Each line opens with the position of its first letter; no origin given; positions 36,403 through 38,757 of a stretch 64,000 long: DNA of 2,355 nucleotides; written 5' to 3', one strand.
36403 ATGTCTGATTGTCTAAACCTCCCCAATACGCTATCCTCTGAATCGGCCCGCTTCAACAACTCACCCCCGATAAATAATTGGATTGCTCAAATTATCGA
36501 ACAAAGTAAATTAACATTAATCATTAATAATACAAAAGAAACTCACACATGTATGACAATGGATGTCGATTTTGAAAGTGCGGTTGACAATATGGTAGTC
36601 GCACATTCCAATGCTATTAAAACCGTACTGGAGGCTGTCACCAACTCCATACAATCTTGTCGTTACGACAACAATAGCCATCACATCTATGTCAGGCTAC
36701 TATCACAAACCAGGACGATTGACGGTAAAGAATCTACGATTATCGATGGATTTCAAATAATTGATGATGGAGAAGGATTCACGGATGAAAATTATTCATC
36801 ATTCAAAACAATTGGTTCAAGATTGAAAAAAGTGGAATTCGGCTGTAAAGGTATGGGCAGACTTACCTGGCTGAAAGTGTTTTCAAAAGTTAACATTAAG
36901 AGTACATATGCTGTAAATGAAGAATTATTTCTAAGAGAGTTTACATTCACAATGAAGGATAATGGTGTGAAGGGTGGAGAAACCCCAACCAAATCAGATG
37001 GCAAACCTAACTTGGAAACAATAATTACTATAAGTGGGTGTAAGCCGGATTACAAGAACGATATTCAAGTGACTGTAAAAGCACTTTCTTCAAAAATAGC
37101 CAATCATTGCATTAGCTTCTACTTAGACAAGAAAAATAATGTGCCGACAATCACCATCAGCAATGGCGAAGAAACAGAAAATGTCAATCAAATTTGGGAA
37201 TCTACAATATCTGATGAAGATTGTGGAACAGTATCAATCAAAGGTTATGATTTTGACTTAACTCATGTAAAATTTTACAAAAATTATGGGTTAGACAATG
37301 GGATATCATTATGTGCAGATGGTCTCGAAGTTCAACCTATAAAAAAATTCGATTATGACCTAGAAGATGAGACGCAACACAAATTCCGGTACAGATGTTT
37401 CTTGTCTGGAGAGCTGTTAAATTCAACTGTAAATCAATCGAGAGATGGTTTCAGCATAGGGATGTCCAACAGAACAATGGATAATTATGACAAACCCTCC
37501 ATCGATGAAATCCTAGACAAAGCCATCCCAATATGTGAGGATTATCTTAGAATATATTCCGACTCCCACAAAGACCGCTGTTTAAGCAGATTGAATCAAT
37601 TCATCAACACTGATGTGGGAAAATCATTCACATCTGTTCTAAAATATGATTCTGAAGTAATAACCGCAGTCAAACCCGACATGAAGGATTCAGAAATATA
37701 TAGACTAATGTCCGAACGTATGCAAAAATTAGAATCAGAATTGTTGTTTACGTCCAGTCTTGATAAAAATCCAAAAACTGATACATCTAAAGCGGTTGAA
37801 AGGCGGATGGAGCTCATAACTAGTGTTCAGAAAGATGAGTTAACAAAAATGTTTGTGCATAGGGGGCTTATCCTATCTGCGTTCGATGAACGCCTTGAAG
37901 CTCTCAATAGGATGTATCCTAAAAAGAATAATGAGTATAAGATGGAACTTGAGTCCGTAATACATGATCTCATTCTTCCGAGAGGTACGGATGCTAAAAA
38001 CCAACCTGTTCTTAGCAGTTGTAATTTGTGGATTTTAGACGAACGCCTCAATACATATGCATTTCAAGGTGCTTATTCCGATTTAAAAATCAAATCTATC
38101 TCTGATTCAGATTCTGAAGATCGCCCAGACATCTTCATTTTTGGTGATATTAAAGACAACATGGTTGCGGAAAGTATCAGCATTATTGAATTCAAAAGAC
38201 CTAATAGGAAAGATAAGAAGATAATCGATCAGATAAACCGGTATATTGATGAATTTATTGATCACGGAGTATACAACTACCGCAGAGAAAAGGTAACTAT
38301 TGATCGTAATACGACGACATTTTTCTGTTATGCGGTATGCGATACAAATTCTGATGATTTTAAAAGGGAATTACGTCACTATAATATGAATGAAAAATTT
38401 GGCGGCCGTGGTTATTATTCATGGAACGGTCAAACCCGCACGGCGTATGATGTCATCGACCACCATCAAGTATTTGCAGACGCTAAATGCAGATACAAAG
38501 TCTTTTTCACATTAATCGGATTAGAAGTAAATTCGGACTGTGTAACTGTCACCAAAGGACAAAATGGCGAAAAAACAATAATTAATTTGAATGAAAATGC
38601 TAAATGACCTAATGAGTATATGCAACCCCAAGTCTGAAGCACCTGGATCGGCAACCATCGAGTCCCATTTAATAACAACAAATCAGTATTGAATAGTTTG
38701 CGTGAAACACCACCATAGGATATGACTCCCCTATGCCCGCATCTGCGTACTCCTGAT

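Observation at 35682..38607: Orphan gene plus GHKL-ATPase/PD-(D/E)xK-nuclease fusion in an AT-rich insert: candidate uncharacterised defence module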

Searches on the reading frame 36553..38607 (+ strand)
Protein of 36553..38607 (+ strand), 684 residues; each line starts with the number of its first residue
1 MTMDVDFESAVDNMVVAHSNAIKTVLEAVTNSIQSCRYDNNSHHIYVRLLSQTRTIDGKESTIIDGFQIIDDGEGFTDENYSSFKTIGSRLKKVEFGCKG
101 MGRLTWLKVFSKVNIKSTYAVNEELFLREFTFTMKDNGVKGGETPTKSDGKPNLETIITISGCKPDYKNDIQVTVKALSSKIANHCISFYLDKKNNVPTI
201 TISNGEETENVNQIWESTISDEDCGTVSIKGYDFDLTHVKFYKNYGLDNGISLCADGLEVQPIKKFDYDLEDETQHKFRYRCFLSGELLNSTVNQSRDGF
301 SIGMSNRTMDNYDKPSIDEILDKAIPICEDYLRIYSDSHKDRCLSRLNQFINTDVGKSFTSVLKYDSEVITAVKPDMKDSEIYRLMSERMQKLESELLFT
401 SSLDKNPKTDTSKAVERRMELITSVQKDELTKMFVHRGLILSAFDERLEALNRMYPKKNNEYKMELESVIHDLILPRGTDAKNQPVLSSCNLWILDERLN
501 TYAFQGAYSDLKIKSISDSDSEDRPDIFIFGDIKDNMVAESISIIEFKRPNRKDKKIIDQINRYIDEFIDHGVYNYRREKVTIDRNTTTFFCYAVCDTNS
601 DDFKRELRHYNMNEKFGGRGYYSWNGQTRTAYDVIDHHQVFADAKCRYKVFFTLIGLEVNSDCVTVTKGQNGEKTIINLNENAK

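Call 6: search_protein_families(library=pfam, proteins=[window:36553-38607:+], max_evalue=0.01)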
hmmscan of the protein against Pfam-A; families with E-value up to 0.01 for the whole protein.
window:36553-38607:+ (684 aa): 0 families

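Call 7: search_protein_families(library=padloc, proteins=[window:36553-38607:+], max_evalue=0.01)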
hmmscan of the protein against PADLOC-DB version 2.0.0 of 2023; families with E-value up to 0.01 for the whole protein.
window:36553-38607:+ (684 aa): 0 families

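Call 8: search_protein_families(library=ncbifam, proteins=[window:36553-38607:+], max_evalue=1)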
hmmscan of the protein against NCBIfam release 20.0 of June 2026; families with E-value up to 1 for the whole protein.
window:36553-38607:+ (684 aa): 0 families

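Call 9: search_protein_families(library=pfam, proteins=[window:36553-38607:+], max_evalue=10)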
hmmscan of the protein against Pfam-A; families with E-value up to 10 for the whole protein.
window:36553-38607:+ (684 aa): 2 families
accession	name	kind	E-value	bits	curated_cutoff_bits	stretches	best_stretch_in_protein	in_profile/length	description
PF13589.12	HATPase_c_3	-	0.042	14.3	25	1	24-120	6-95/137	Histidine kinase-, DNA gyrase B-, and HSP90-like ATPase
PF04313.20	HSDR_N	-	0.21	11.8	25.1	1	514-568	121-165/198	Type I restriction enzyme R protein N terminus (HSDR_N)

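Call 10: search_solved_structures(query=window:36553-38607:+, max_evalue=10)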
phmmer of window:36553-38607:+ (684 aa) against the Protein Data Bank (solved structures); distinct sequences matched with E-value up to 10: 3.
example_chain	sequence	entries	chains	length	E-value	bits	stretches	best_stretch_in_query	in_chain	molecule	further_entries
3uf4_A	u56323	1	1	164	1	10.6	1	582-646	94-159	Tyrosine-protein kinase Fyn, Isoform 2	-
2mrk_A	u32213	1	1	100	1.4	10.2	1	582-646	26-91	Tyrosine-protein kinase Fyn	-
4u17_A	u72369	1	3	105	1.6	10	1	582-646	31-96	Tyrosine-protein kinase Fyn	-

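Call 12: find_homologous_proteins(query=window:36553-38607:+)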
Query window:36553-38607:+ (684 aa): 140 proteins with E <= 0.001 among 7841 candidates; the best 120 are listed.
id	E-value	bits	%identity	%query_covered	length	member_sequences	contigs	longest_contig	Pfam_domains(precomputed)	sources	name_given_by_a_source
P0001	0.0e+0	1556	100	100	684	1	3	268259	-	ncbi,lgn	-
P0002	0.0e+0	1297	82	100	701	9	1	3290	-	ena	-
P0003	0.0e+0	1279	82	99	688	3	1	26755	-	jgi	jgi:hypothetical protein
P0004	0.0e+0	1247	79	100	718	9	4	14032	-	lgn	-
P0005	0.0e+0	1011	65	99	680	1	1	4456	-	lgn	-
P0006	8.8e-265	898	60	98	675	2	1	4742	-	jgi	jgi:hypothetical protein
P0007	9.3e-209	713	75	60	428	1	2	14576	-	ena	-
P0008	2.5e-200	685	76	56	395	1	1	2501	-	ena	-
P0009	4.9e-199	681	48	100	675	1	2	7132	-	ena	-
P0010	5.3e-198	677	47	99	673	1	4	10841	-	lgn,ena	-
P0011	1.0e-192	660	47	99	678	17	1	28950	-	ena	-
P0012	2.3e-192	659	48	98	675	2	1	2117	-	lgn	-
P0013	7.7e-190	650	46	99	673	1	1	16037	-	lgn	-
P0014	4.5e-189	648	47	100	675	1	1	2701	-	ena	-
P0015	1.7e-182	626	46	100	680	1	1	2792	PF13589.13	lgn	-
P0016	2.5e-182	626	45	98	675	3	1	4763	-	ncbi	-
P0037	6.0e-44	168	26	94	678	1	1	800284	-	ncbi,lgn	-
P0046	7.6e-42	161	27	94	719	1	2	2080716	-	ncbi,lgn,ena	-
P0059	8.4e-35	138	25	96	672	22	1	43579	PF13589.13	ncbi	-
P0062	5.8e-34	135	26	85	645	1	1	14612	PF13589.13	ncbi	-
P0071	1.3e-31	128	26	95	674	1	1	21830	-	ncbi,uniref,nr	ncbi:hypothetical protein [Sphingobacterium endophyticum]|uniref:hypothetical protein n=1 Tax=Sphing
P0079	1.7e-30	124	25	95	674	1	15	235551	-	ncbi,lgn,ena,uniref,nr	ncbi:hypothetical protein [Chryseobacterium sp.]|uniref:ATP-binding protein n=1 Tax=Elizabethkingia 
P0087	1.0e-29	121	25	95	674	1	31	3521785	-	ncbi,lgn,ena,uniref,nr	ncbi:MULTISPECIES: hypothetical protein [Bacteroidota]|uniref:Histidine kinase-, DNA gyrase B-, and 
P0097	7.2e-29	119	25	95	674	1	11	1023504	-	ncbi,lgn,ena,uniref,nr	ncbi:hypothetical protein HZP19_10135 [Elizabethkingia anophelis]|uniref:hypothetical protein n=1 Ta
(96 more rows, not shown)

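Call 14: find_encoding_contigs(protein=P0001, flank=10000, max_places=3)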
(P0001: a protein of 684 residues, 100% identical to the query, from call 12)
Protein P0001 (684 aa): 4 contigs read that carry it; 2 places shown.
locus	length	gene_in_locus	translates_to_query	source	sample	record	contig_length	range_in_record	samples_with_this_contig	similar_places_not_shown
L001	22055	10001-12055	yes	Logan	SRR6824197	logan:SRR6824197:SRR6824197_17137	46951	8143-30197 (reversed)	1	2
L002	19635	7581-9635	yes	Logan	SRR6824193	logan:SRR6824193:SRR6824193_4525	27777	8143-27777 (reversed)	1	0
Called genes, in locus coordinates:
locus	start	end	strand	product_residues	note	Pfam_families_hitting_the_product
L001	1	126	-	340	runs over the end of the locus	PF01008:IF-2B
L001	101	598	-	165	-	PF14622:Ribonucleas_3_3, PF00636:Ribonuclease_3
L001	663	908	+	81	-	PF13656:RNA_pol_L_2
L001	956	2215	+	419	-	PF01142:TruD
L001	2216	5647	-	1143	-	PF25058:ARM_TT21 (faint), PF25062:ARM_TT21_N (faint), PF12569:NatA_aux_su (faint), PF13174:TPR_6 (faint), PF13424:TPR_12 (faint), PF14559:TPR_19 (weak), PF13432:TPR_16, PF14559:TPR_19, +12 more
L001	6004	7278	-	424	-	PF04326:SLFN_AlbA_2, PF13749:HATPase_c_4, PF22168:DIP2311-like_C (weak)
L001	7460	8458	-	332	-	PF07581:Glug (faint)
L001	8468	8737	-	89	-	-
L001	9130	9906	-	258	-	-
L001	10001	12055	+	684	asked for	-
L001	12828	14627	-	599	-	PF03235:GmrSD_N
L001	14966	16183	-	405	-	PF00145:DNA_methylase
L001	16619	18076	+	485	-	PF02976:MutH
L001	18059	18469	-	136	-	PF03852:Vsr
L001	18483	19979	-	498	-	PF02976:MutH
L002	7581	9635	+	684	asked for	-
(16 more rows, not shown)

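Call 16: search_solved_structures(query=A1, max_evalue=10)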
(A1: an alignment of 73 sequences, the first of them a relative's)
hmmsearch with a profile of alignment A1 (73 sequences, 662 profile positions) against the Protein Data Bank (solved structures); distinct sequences matched with E-value up to 10: 6.
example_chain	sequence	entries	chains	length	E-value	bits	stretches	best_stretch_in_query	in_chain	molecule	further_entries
9v3a_A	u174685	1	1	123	0.96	11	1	300-403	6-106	Crystal structure of de novo designed serotonin binder SROb2_26_L7F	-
6clz_B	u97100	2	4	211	2.7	9.5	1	308-453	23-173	Apolipoprotein A-I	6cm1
6pts_A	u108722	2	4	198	2.8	9.5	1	331-453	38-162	Apolipoprotein A-I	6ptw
4v6m_A0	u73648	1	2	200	2.8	9.4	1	331-453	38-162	Apolipoprotein A-I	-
2msc_A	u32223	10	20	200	2.8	9.4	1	331-453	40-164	Apolipoprotein A-I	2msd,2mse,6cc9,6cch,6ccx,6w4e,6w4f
1av1_A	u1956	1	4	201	2.9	9.4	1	331-453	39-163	APOLIPOPROTEIN A-I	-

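Call 18: find_related_loci(query=A1, collection=genome_contigs, flank=10000)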
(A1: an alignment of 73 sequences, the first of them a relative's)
Query A1 (684 aa) in genome_contigs; peptide patterns used: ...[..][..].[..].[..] (x = any residue, [..] = any of these).
600 stretches matched a pattern (row limit reached: there are more); 578 encode a relative of the query (tblastn E <= 1e-3); the best 80 are kept; 80 distinct loci.
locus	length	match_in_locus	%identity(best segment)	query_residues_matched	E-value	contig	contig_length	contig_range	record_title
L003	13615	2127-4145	60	1-673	0e+0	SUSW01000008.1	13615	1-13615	MAG: Thermoplasmata archaeon isolate SIG4 k141_110021, whole genome shotgun sequence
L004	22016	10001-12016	47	1-680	0e+0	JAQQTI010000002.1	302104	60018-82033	Methanomassiliicoccaceae archaeon COG_1 Seq2, whole genome shotgun sequence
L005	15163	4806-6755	29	6-657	2e-76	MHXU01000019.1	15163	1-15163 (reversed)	MAG: Planctomycetes bacterium GWC2_45_44 gwc2_scaffold_13391, whole genome shotgun sequence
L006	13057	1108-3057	28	19-658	7e-68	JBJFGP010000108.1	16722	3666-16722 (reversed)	MAG: Kiritimatiellia bacterium isolate PUUB40_bin.015 NODE_2828_length_16722_cov_5.166317, whole genome shotgun sequence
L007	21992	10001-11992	29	19-676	5e-67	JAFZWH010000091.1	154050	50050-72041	MAG: Victivallales bacterium isolate RGIG8156 Water_buffalos_Rumen-3__c966494, whole genome shotgun sequence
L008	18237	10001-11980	27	3-657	3e-66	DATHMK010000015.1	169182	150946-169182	MAG TPA_asm: Steroidobacteraceae bacterium isolate SMAG_U12630 k141_2393813, whole genome shotgun sequence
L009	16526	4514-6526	27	1-657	8e-65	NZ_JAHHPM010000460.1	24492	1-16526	Endozoicomonas sp. YOMI1 NODE_12006_length_24492_cov_67.798134, whole genome shotgun sequence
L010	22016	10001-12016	27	1-657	6e-64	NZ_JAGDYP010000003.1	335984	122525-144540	Capnocytophaga bilenii strain Marseille-Q4570 NODE_3_length_335984_cov_28.603553, whole genome shotgun sequence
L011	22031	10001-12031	26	1-657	1e-63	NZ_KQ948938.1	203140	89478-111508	Streptomyces caeruleatus strain NRRL B-24802 PRJNA299234_s015, whole genome shotgun sequence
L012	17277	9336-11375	28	1-657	4e-63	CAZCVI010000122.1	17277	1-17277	MAG TPA_asm: uncultured Clostridia bacterium isolate binchicken_co113_160 genome assembly, contig: NODE_3779_length_1727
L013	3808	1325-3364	27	1-657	5e-63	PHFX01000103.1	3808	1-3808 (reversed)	MAG: Candidatus Brocadia sp. WS118 scaffold_212, whole genome shotgun sequence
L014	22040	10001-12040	26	1-657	1e-62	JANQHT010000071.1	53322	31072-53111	MAG: Spirochaetales bacterium isolate PL24a_bin.20 k99_5119501, whole genome shotgun sequence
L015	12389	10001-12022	25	1-660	3e-62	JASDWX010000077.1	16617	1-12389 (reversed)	MAG: Alteromonadaceae bacterium isolate P24860_117_MAG_158 P24860_117_S15_metaspades_3792_length_16617_cov_6, whole geno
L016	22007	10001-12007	26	1-657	2e-61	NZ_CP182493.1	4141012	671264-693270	Catenovulum sp. SX2 chromosome, complete genome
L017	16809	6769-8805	26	1-657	1e-61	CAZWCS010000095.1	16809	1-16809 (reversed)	MAG TPA_asm: uncultured Desulfobacterales bacterium isolate SRP141376_co4_302 genome assembly, contig: NODE_5905_length_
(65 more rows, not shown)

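Call 27: predict_structure(alignment_id=A1)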
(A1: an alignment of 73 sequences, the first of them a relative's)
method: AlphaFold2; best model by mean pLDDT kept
length: 684 residues; sequences in the alignment: 73
mean_pLDDT: 84.9   pTM: 0.66
mean pLDDT of the five models: 84.9, 84.8, 84.6, 83.5, 83.3
residues with pLDDT >= 90: 313; 70-90: 281; 50-70: 79; < 50: 11
segments of 3 or more residues with pLDDT < 50: 1-3, 681-684
pLDDT, mean of each block of 10 residues (from residue 1): 68 84 92 86 95 79 93 92 79 61 88 96 94 92 90 90 93 93 89 84 95 82 89 94 83 91 90 90 93 85 88 93 96 91 90 80 86 90 92 78 51 69 76 82 79 63 68 90 82 91 88 94 94 90 88 74 94 89 93 88 85 87 93 90 85 71 56 59 43
secondary structure, 60 per line:
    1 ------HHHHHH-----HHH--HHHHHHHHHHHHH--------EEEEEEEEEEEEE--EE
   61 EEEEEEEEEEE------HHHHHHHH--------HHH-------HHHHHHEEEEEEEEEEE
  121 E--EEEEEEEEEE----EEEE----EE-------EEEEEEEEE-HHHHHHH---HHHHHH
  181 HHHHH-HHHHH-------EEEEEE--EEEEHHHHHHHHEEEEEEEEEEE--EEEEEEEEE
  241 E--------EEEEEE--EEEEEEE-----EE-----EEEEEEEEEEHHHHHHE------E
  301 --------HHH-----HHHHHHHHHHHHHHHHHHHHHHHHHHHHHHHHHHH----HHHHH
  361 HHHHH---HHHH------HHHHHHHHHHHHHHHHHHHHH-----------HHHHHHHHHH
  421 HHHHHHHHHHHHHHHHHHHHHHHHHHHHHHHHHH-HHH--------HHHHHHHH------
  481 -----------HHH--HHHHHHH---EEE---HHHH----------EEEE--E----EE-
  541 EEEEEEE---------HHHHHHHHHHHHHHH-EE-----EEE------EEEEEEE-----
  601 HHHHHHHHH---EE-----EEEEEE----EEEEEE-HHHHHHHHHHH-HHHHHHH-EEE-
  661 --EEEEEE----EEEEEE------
elements in order: H7-12 H23-35 E44-56 E59-71 H78-85 H104-109 E110-121 E124-133 E138-141 E155-163 H165-171 H175-185 H187-191 E199-204 E207-210 H211-218 E219-229 E232-241 E250-255 E258-264 E277-286 H287-292 H317-351 H356-365 H369-372 H379-399 H411-454 H467-474 H497-503 E507-509 H513-516 E527-530 E541-547 H557-571 E580-582 E589-595 H601-609 E620-625 E630-635 H637-647 H649-655 E657-659 E663-668 E673-678

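Call 31: search_protein_families(library=pfam, alignment_id=A1, max_evalue=0.01)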
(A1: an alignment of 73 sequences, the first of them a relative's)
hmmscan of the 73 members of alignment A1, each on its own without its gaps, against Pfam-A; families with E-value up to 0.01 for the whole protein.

A. member 1, P0001 (684 aa): 0 families

B. families by the number of members that match (of 73 scanned): 5 families
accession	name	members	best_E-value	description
PF13589.12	HATPase_c_3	37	3.5e-10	Histidine kinase-, DNA gyrase B-, and HSP90-like ATPase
PF02518.31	HATPase_c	29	8.1e-08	Histidine kinase-, DNA gyrase B-, and HSP90-like ATPase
PF18654.6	LegC3_N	1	0.0026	LegC3 N-terminal coiled-coil domain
PF21499.3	DYN1_lid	1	0.0039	DYN1, AAA+ ATPase lid domain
PF04313.20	HSDR_N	1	0.0062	Type I restriction enzyme R protein N terminus (HSDR_N)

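Call 32: fold_search(model_id=the predicted structure, library=pdb)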
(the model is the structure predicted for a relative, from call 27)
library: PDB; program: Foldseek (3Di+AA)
matches with E <= 10: 859; with E <= 0.001: 201
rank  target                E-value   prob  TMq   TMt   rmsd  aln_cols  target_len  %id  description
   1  6mw7_B                1.6e-11  1.00  0.31  0.40   7.3       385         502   11  Crystal structure of ATPase module of SMCHD1 bound to ATP (released 2019-09-11)
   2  9a6t_B                2.1e-11  1.00  0.27  0.29  12.4       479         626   13  Integrative model of DNAK-HTPG by crosslinking MS and deep learning (released 2024-09-18)
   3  6mw7_C                3.2e-11  1.00  0.32  0.40   6.8       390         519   12  Crystal structure of ATPase module of SMCHD1 bound to ATP (released 2019-09-11)
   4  6mw7_A                4.3e-11  1.00  0.32  0.41   6.8       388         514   12  Crystal structure of ATPase module of SMCHD1 bound to ATP (released 2019-09-11)
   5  6mw7_D                7.0e-11  1.00  0.32  0.41   8.7       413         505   12  Crystal structure of ATPase module of SMCHD1 bound to ATP (released 2019-09-11)
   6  4j0b_A                2.0e-10  1.00  0.29  0.33   9.3       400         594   12  Structure of mitochondrial Hsp90 (TRAP1) with ADP-BeF3 (released 2014-01-22)
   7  4iyn_A                2.1e-10  1.00  0.31  0.34   9.5       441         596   12  Structure of mitochondrial Hsp90 (TRAP1) with ADP-ALF4- (released 2014-01-22)
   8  5tvw_A                2.9e-10  1.00  0.29  0.33   9.6       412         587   13  Crystal structure of mitochondrial Hsp90 (TRAP1) with ATP in absence of Mg, hemi-hydrolyzed (released 2018-03-14)
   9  8h77_B                3.5e-10  1.00  0.32  0.34  10.6       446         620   14  Hsp90-AhR-p23-XAP2 complex (released 2023-01-04)
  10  7exp_A                4.3e-10  1.00  0.31  0.36   8.4       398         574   12  Crystal structure of zebrafish TRAP1 with AMPPNP and MitoQ (released 2022-01-05)
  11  5tth_A                4.3e-10  1.00  0.29  0.30   9.3       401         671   12  Heterodimeric SpyCatcher/SpyTag-fused zebrafish TRAP1 in ATP/ADP-hybrid state (released 2017-08-23)
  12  3zm7_A                4.6e-10  1.00  0.29  0.48   8.5       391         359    9  CRYSTAL STRUCTURE OF THE ATPASE REGION OF Mycobacterium tuberculosis GyrB WITH AMPPCP (released 2013-09-18)
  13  5uls_B                6.1e-10  1.00  0.28  0.29   7.6       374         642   10  Structure of GRP94 in the active conformation (released 2017-09-27)
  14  5hph_A                8.0e-10  1.00  0.29  0.39  10.4       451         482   11  Structure of TRAP1 fragment (released 2016-08-10)
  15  7l7i_A                8.0e-10  1.00  0.30  0.33   9.8       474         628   11  Cryo-EM structure of Hsp90:FKBP51:p23 closed-state complex (released 2021-08-25)
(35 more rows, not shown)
